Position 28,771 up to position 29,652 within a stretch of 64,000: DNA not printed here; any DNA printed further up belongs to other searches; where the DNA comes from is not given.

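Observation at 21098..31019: Ten-gene membrane-lipid remodelling / glycolipid island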

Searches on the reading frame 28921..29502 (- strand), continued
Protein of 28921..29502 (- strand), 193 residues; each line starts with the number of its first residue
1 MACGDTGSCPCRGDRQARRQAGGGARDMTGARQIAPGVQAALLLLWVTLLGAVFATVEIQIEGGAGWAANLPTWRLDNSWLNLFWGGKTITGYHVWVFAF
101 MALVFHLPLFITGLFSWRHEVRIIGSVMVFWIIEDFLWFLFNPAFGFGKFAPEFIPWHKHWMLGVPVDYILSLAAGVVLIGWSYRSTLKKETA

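Call 91: search_protein_families(library=pfam, alignment_id=A3, max_evalue=1)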
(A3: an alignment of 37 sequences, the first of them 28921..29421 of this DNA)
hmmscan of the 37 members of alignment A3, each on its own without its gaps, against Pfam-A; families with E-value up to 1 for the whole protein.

A. member 1, window:28921-29421:- (166 aa): 2 families
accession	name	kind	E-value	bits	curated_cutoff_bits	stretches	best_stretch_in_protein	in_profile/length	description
PF19617.4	DUF6122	-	0.054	14.4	27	1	73-144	7-77/102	Family of unknown function (DUF6122)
PF03116.20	NQR2_RnfD_RnfE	-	0.24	11.2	27.7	1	46-115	150-224/296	NQR2, RnfD, RnfE family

B. families by the number of members that match (of 37 scanned): 8 families
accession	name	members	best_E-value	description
PF19617.4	DUF6122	6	0.039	Family of unknown function (DUF6122)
PF14813.11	NADH_B2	2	0.076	NADH dehydrogenase 1 beta subcomplex subunit 2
PF03116.20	NQR2_RnfD_RnfE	2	0.24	NQR2, RnfD, RnfE family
PF11872.13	DUF3392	1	0.1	Protein of unknown function (DUF3392)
PF09265.15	Cytokin-bind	1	0.11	Cytokinin dehydrogenase 1, FAD and cytokinin binding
PF18916.5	Lycopene_cyc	1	0.15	Lycopene cyclase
PF05542.16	DUF760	1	0.24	Protein of unknown function (DUF760)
PF18422.6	TNFR_16_TM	1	0.38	Tumor necrosis factor receptor member 16 trans-membrane domain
